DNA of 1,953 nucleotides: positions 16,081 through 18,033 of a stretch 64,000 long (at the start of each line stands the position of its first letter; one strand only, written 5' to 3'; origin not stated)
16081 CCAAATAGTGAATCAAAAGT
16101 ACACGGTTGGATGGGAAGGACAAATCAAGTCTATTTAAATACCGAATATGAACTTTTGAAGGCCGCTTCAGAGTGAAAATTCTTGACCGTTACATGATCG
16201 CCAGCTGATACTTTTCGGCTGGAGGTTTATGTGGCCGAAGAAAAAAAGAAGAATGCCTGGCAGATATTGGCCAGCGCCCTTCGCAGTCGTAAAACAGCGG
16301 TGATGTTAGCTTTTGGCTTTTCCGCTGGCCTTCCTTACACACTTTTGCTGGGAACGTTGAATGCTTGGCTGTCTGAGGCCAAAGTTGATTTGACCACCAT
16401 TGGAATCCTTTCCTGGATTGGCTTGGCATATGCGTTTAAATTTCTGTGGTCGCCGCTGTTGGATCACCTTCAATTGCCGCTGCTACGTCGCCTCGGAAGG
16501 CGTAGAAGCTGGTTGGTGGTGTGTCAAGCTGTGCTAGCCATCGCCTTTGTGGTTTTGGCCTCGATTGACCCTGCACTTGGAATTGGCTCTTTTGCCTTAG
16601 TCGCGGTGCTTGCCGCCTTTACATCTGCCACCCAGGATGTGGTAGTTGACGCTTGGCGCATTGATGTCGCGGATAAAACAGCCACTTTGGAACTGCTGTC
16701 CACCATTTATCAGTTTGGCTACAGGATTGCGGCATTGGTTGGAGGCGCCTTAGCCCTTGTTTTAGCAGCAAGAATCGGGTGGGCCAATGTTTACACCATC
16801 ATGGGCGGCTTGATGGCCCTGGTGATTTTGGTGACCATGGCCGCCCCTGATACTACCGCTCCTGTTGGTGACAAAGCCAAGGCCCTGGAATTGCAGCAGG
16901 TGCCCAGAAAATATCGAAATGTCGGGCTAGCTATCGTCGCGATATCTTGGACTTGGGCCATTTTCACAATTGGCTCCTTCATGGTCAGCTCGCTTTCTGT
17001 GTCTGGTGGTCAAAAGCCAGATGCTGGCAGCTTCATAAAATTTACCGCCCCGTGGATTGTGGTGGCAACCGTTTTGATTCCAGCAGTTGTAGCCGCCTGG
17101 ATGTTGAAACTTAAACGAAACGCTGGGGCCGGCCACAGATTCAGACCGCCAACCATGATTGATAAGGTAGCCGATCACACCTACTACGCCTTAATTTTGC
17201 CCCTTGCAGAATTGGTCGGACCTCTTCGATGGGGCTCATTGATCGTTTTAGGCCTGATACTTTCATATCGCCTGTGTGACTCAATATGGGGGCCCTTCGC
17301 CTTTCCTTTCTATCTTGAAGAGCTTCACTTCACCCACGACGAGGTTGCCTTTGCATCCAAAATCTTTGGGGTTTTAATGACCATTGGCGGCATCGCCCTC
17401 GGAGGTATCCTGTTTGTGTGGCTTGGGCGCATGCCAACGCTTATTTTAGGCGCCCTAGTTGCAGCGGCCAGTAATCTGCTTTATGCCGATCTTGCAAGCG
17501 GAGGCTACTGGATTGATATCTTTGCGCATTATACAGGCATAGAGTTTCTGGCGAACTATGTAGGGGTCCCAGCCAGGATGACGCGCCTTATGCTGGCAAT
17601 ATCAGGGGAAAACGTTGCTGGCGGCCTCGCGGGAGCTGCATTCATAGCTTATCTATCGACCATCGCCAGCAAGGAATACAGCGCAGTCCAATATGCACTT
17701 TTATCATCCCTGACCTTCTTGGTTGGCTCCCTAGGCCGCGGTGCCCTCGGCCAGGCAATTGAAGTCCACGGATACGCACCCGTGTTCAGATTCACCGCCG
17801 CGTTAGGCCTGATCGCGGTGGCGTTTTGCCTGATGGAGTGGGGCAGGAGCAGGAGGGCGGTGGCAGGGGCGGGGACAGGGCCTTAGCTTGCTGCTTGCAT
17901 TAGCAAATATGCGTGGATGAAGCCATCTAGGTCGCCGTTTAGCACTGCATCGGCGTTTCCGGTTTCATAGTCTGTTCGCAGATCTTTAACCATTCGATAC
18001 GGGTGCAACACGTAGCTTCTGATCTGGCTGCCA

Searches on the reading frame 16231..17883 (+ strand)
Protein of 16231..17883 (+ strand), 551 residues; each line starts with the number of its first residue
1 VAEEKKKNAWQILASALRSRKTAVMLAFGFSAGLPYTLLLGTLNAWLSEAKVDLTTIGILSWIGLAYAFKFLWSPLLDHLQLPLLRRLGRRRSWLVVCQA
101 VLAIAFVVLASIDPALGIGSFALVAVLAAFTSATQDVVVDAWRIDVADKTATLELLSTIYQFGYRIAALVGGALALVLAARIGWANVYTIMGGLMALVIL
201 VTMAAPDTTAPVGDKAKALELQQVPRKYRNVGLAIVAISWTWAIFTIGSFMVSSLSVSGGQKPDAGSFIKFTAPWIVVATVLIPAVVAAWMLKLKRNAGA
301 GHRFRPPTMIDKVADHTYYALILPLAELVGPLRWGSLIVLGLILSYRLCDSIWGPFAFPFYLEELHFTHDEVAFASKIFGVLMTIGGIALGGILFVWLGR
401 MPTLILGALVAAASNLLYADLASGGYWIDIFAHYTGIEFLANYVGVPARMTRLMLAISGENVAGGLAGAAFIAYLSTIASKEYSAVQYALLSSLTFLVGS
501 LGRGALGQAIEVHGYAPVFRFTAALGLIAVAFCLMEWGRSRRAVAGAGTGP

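Call 33: search_protein_families(library=pfam, proteins=[window:16231-17883:+], max_evalue=0.0001)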
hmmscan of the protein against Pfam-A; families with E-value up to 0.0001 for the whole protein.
window:16231-17883:+ (551 aa): 2 families
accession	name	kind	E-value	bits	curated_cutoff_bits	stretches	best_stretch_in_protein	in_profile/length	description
PF07690.21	MFS_1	-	5.3e-15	55.6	33.4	1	29-209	5-176/347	Major Facilitator Superfamily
PF13000.13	Acatn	-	1.8e-10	40.4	23.7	1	28-164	8-163/546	Acetyl-coenzyme A transporter 1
